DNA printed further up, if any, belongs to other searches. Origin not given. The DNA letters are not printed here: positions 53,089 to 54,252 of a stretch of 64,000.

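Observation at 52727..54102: Orphan two-gene unit (171-aa unknown + 287-aa mini-secretin-like exported protein) inserted between purB and purL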

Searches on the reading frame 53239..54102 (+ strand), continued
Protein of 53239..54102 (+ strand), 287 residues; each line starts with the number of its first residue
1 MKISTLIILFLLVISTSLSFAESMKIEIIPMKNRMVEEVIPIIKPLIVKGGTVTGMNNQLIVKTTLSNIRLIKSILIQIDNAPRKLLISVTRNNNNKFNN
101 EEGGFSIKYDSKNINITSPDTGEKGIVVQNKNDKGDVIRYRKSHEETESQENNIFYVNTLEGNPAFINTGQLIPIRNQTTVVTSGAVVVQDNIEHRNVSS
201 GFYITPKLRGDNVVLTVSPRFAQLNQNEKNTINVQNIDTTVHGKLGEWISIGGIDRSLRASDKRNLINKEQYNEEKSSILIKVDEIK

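Call 59: find_encoding_contigs(protein=P0309, flank=8000, max_places=2)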
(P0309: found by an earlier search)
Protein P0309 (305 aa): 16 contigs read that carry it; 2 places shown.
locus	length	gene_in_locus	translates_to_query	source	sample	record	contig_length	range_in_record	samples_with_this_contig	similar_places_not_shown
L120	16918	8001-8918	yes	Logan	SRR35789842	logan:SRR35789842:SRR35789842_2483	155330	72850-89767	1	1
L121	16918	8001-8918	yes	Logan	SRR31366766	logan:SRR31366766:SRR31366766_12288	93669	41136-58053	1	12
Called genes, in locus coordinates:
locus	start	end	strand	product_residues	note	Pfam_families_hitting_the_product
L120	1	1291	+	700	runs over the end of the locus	PF07715:Plug, PF00593:TonB_dep_Rec_b-barrel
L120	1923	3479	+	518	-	PF00583:Acetyltransf_1 (weak), PF00795:CN_hydrolase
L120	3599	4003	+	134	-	-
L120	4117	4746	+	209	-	PF01810:LysE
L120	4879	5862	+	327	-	PF01545:Cation_efflux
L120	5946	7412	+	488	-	PF00206:Lyase_1, PF08328:ASL_C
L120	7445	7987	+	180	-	PF25559:DUF7931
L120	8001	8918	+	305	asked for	PF03958:Secretin_N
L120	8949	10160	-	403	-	PF13103:TonB_2, PF03544:TonB_C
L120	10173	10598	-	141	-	PF02472:ExbD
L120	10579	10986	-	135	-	PF02472:ExbD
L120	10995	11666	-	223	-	PF01618:MotA_ExbB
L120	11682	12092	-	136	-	-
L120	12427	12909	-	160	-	PF00254:FKBP_C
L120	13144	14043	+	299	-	PF03193:RsgA_GTPase (weak), PF01926:MMR_HSR1, PF02421:FeoB_N (weak)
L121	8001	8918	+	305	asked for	PF03958:Secretin_N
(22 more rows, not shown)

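Call 66: find_homologous_proteins(query=L055:6968-7789:+)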
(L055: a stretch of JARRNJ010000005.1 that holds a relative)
Query L055:6968-7789:+ (274 aa): 984 proteins with E <= 0.001 among 5736 candidates; the best 120 are listed.
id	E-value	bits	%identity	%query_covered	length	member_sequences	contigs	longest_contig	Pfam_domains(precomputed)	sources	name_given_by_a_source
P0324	1.3e-164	564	100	97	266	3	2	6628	PF03958.23,PF00263.27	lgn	-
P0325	8.9e-144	496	88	97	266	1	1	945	PF03958.23,PF00263.27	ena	-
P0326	4.8e-142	490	87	97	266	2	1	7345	PF03958.23,PF00263.27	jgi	jgi:type II secretory pathway component GspD/PulD (secretin)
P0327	8.9e-93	328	60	95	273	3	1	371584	PF03958.23,PF00263.27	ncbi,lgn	-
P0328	3.5e-85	304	57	87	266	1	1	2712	PF00263.27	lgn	-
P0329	1.6e-79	285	56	87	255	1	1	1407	PF00263.27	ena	-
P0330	9.3e-78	279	57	87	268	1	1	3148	PF03958.23,PF00263.27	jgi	-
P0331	5.5e-76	273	51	98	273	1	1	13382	PF03958.23,PF00263.27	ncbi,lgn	-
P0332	1.3e-75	272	55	88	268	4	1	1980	PF03958.23,PF00263.27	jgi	jgi:hypothetical protein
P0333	1.7e-70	255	49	95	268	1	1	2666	PF03958.23,PF00263.27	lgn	-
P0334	3.3e-70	254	53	87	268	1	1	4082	PF03958.23,PF00263.27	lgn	-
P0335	7.3e-70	253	53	88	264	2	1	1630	PF03958.23,PF00263.27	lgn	-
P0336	3.9e-68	248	49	88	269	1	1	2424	PF03958.23,PF00263.27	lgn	-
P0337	1.4e-67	246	50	95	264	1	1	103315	PF03958.23,PF00263.27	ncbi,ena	-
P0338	1.4e-67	246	49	93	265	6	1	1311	PF03958.23,PF00263.27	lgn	-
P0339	9.2e-67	243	44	98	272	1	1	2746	PF03958.23,PF00263.27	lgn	-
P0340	1.0e-66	243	54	87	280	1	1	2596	PF03958.23,PF00263.27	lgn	-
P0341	3.6e-65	238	51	88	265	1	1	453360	PF03958.23,PF00263.27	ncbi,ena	-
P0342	1.8e-64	236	49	96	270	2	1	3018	PF03958.23,PF00263.27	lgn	-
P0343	1.0e-63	233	46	97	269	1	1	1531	PF00263.27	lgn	-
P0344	1.4e-63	233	45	98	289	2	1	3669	PF03958.23,PF00263.27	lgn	-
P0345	2.3e-62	229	47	86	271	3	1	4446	PF03958.23,PF00263.27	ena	-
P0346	8.9e-61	224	43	96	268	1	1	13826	PF03958.23,PF00263.27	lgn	-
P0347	2.7e-59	219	47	86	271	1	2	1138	PF03958.23,PF00263.27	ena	-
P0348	7.3e-59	217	42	92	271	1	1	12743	PF03958.23,PF00263.27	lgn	-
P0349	1.9e-58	216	45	91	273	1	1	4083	PF00263.27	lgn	-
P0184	6.2e-57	211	46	88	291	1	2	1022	PF03958.23,PF00263.27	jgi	jgi:type II secretory pathway component GspD/PulD (secretin)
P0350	8.3e-57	211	43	97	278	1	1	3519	PF03958.23,PF00263.27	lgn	-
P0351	2.4e-55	206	45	86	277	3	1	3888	PF00263.27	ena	-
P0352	1.0e-53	200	41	95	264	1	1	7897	PF03958.23,PF00263.27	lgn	-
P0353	5.1e-50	188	43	92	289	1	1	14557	PF03958.23,PF00263.27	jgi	-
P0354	1.3e-49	187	44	81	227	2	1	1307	PF03958.23,PF00263.27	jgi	-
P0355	8.6e-49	184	43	92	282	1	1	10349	PF03958.23,PF00263.27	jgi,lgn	jgi:hypothetical protein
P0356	2.3e-48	183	41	89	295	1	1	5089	PF03958.23,PF00263.27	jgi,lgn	-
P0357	4.0e-48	182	37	96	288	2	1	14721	PF03958.23,PF00263.27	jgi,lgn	jgi:type II secretory pathway component HofQ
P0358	4.8e-48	182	42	88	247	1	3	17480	PF03958.23,PF00263.27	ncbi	-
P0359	5.4e-48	182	39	96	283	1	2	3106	PF03958.23,PF00263.27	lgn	-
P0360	1.0e-47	181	39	91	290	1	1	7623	PF03958.23,PF00263.27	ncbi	-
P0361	1.0e-47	181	48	80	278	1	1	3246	PF03958.23,PF00263.27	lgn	-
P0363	1.9e-47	180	38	91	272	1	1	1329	PF03958.23,PF00263.27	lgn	-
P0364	2.3e-47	180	44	84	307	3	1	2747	PF03958.23,PF00263.27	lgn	-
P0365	2.9e-47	179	43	87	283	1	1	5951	PF03958.23,PF00263.27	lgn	-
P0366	3.5e-47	179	40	93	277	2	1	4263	PF03958.23,PF00263.27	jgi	-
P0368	1.1e-46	177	40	96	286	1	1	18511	PF03958.23,PF00263.27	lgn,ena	-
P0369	1.2e-46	177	45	91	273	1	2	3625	PF03958.23,PF00263.27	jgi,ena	-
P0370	1.4e-46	177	40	96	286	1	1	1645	PF03958.23,PF00263.27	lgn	-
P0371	1.8e-46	177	40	96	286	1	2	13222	PF03958.23,PF00263.27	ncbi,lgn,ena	-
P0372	1.8e-46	177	40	96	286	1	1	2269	PF03958.23,PF00263.27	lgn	-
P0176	1.9e-46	177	43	91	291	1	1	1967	PF03958.23,PF00263.27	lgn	-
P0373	2.0e-46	177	47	74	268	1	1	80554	PF03958.23,PF00263.27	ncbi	ncbi:MAG: secretin N-terminal domain-containing protein [Betaproteobacteria bacterium]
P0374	2.0e-46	177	41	87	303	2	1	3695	PF03958.23,PF00263.27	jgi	-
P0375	2.4e-46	176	40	88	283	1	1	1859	PF03958.23,PF00263.27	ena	-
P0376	2.8e-46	176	40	96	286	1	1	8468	PF03958.23,PF00263.27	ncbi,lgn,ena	-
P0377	2.9e-46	176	40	96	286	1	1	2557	PF03958.23,PF00263.27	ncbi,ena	-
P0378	3.0e-46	176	38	98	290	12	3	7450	PF03958.23,PF00263.27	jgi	jgi:type II secretory pathway component HofQ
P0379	3.2e-46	176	40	96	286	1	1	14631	PF03958.23,PF00263.27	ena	-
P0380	3.6e-46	176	40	94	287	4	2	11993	PF03958.23,PF00263.27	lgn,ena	-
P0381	3.7e-46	176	38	94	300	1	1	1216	PF03958.23,PF00263.27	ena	-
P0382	4.3e-46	175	40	96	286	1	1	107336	PF03958.23,PF00263.27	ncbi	ncbi:MAG: secretin N-terminal domain-containing protein [Burkholderiales bacterium]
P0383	4.5e-46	175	44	79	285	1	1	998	PF03958.23,PF00263.27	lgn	-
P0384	5.0e-46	175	39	96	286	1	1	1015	PF03958.23,PF00263.27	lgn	-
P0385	5.4e-46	175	44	93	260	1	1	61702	PF03958.23,PF00263.27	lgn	-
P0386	5.6e-46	175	42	93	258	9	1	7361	PF03958.23,PF00263.27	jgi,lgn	-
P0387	6.7e-46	175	39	92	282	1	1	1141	PF03958.23,PF00263.27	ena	-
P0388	7.9e-46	175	43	86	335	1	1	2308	PF03958.23,PF00263.27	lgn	-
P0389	8.8e-46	174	39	97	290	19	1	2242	PF03958.23,PF00263.27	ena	-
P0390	1.5e-45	174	39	95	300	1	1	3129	PF03958.23,PF00263.27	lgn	-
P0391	1.9e-45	173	39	96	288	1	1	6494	PF03958.23,PF00263.27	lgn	-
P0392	1.9e-45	173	36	97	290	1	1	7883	PF03958.23,PF00263.27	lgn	-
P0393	2.1e-45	173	41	87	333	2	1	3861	PF03958.23,PF00263.27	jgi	jgi:hypothetical protein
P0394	2.2e-45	173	42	92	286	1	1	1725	PF03958.23,PF00263.27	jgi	-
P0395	2.3e-45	173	38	97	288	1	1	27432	PF03958.23,PF00263.27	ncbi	-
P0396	2.4e-45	173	39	96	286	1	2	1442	PF03958.23,PF00263.27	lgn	-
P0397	2.4e-45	173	40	87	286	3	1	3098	PF03958.23,PF00263.27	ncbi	-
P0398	3.1e-45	173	42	92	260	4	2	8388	PF03958.23,PF00263.27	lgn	-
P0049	3.1e-45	173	38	92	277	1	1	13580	PF03958.23,PF00263.27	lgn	-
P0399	3.3e-45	173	41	89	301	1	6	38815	PF03958.23,PF00263.27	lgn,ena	-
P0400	3.6e-45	172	38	95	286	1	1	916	PF03958.23,PF00263.27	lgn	-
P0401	3.7e-45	172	40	96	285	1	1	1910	PF03958.23,PF00263.27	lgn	-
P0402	3.7e-45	172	40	96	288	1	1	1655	PF03958.23,PF00263.27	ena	-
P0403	4.1e-45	172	37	91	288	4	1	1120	PF03958.23,PF00263.27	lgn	-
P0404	4.6e-45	172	41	87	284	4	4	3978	PF03958.23,PF00263.27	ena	-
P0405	5.1e-45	172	41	94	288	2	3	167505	PF03958.23,PF00263.27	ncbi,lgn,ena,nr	ncbi:MAG: hypothetical protein FD165_1137 [Gammaproteobacteria bacterium]|nr:MAG: hypothetical prote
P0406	6.8e-45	172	40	94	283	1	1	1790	PF03958.23,PF00263.27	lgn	-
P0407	7.7e-45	171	37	95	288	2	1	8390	PF03958.23,PF00263.27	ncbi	-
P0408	7.9e-45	171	41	84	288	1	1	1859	PF03958.23,PF00263.27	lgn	-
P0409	8.0e-45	171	38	92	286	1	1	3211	PF03958.23,PF00263.27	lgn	-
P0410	8.3e-45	171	39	97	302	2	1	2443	PF03958.23,PF00263.27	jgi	jgi:type II secretory pathway component GspD/PulD (secretin)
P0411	8.9e-45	171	40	95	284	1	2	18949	PF03958.23,PF00263.27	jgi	jgi:hypothetical protein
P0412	9.4e-45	171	40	89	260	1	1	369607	PF03958.23,PF00263.27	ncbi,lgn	-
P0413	1.1e-44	171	39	92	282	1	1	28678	PF03958.23,PF00263.27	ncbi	-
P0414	1.1e-44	171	40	97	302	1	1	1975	PF03958.23,PF00263.27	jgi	jgi:type II secretory pathway component GspD/PulD (secretin)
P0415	1.2e-44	171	40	87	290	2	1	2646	PF03958.23,PF00263.27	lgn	-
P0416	1.4e-44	171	40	94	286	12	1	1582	PF03958.23,PF00263.27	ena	-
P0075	1.5e-44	170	38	88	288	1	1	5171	PF03958.23,PF00263.27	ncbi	ncbi:MAG: secretin N-terminal domain-containing protein [Gammaproteobacteria bacterium]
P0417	1.8e-44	170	41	87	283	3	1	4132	PF03958.23,PF00263.27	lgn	-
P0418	1.8e-44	170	35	95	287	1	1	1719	PF03958.23,PF00263.27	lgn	-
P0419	2.2e-44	170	45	83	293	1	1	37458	PF03958.23,PF00263.27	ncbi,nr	ncbi:MAG: hypothetical protein HYU76_10925 [Betaproteobacteria bacterium]|nr:hypothetical protein [B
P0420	2.4e-44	170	41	91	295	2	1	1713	PF03958.23,PF00263.27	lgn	-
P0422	2.6e-44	170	38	88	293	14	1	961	PF03958.23,PF00263.27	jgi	-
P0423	2.7e-44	170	38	92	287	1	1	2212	PF03958.23,PF00263.27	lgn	-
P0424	2.8e-44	170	43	82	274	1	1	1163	PF03958.23,PF00263.27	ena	-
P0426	3.0e-44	169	42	87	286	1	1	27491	PF03958.23,PF00263.27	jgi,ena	-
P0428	3.2e-44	169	39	96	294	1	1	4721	PF03958.23,PF00263.27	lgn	-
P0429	3.2e-44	169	43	93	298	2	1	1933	PF03958.23,PF00263.27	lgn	-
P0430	3.6e-44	169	39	96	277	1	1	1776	PF03958.23,PF00263.27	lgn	-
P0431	3.9e-44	169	42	93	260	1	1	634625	PF03958.23,PF00263.27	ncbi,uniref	ncbi:secretin N-terminal domain-containing protein [Thiobacter aerophilum]|uniref:Secretin N-termina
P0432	4.0e-44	169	37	90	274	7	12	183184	PF03958.23,PF00263.27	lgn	-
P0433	4.1e-44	169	37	96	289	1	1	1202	PF03958.23,PF00263.27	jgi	jgi:Bacterial type II and III secretion system protein/Bacterial type II/III secretion system short 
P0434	4.2e-44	169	37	90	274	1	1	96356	PF03958.23,PF00263.27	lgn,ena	-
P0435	4.2e-44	169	40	96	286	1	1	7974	PF03958.23,PF00263.27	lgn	-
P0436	4.7e-44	169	39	99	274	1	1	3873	PF03958.23,PF00263.27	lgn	-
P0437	4.9e-44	169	41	93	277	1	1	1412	PF03958.23,PF00263.27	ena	-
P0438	5.1e-44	169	41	95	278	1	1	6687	PF03958.23,PF00263.27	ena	-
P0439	5.2e-44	169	39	96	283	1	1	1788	PF03958.23,PF00263.27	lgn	-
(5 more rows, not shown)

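Call 71: search_protein_families(library=phrogs, proteins=[window:53239-54099:+], max_evalue=0.01)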
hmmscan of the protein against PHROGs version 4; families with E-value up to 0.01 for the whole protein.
window:53239-54099:+ (287 aa): 1 family
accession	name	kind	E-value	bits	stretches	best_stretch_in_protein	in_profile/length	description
phrog_1012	-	head and packaging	7.6e-14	52.2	1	23-259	106-359/403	assembly (protein IV of M13)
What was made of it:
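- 53239..54102 (+): Mini-secretin gene (287 aa precursor, about 266 aa mature). PHROG_1012 (M13 protein IV) scores E = 7.6e-14 over residues 23-259 (call 71).
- PHROG pIV scores E = 7.6e-14 over residues 23-259 (call 71).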

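Call 74: find_related_loci(query=A1, collection=viral_contigs, flank=5000)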
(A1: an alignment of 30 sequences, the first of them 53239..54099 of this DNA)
Query A1 (287 aa) in viral_contigs; peptide patterns used: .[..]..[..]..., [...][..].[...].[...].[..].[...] (x = any residue, [..] = any of these).
52 stretches matched a pattern, but none encodes a relative of the query by tblastn (E <= 1e-3).
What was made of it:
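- No family member was found on IMG/VR viral contigs (call 74).
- Tried and rejected: Phage origin: no family member on IMG/VR contigs (call 74).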

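Call 90: search_dna_similar(query=L068:6992-7843:+, collection=plasmids, mode=protein, max_evalue=0.000001, max_rows=15)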
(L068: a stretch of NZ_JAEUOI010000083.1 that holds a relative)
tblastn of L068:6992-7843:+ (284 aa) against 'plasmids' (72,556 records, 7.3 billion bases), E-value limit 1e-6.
No match.
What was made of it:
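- Tried and rejected: Plasmid-borne: no tblastn hit in PLSDB (call 90).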

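Call 91: search_protein_families(library=pfam, proteins=[L050:5573-6514:+, L049:5262-6173:+, L049:6334-6834:-, L077:7887-9836:+, L068:5834-6946:+, L074:7900-8703:+, L047:5109-6161:-, L050:4442-5476:+], max_evalue=0.0001)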
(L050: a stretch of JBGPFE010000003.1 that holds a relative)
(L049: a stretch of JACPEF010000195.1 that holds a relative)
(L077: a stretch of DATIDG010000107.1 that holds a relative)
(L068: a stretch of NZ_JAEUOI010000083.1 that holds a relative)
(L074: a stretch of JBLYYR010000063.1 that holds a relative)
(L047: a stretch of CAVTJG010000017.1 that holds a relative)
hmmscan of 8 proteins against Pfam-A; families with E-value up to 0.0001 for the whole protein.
L050:5573-6514:+ (313 aa): 1 family
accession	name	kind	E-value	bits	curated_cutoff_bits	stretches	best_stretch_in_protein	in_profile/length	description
PF01734.28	Patatin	-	9.4e-37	127.5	27.7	1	56-213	1-190/191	Patatin-like phospholipase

L049:5262-6173:+ (303 aa): 1 family
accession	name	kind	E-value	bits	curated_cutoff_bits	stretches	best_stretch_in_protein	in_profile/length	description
PF01734.28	Patatin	-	1.9e-33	116.7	27.7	1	48-205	1-190/191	Patatin-like phospholipase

L049:6334-6834:- (166 aa): 2 families
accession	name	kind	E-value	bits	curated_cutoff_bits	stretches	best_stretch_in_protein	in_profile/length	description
PF00877.26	NLPC_P60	-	9.2e-32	109.6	23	1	56-163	1-105/105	NlpC/P60 family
PF05708.18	Peptidase_C92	-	3.1e-06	27.8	27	0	41-90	78-127/166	Permuted papain-like amidase enzyme, YaeF/YiiX, C92 family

L077:7887-9836:+ (649 aa): 2 families
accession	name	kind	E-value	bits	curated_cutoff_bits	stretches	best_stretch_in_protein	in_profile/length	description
PF13307.12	Helicase_C_2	-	1.1e-43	149.7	25.3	1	468-630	4-169/170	Helicase C-terminal domain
PF00270.35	DEAD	-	1.5e-10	41.5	26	1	42-91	9-64/167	DEAD/DEAH box helicase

L068:5834-6946:+ (370 aa): 1 family
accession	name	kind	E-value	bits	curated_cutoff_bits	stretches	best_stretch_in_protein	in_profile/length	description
PF03969.22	AFG1_ATPase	-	1.9e-130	435.5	27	1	15-365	5-359/361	AFG1-like ATPase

L074:7900-8703:+ (267 aa): 1 family
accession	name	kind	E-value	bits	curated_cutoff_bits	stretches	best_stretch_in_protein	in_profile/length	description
PF01435.24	Peptidase_M48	-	5.2e-36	124.6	20.3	1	68-248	7-185/186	Peptidase family M48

L047:5109-6161:- (350 aa): 4 families
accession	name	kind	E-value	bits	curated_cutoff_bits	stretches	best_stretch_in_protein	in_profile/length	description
PF13343.11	SBP_bac_6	-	1.1e-24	87.7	24.6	1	83-315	2-229/245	Bacterial extracellular solute-binding protein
PF13416.11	SBP_bac_8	-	1.3e-22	81.4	27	1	50-314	2-269/279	Bacterial extracellular solute-binding protein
PF01547.30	SBP_bac_1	-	9.6e-21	75.5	26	1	46-294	9-306/307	Bacterial extracellular solute-binding protein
PF13531.11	SBP_bac_11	-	3.9e-17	63.2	25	1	50-298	16-222/227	Bacterial extracellular solute-binding protein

L050:4442-5476:+ (344 aa): 1 family
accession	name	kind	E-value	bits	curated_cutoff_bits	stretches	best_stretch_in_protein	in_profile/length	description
PF13406.11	SLT_2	-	6.2e-92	308.4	24.3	1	39-332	4-292/292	Transglycosylase SLT domain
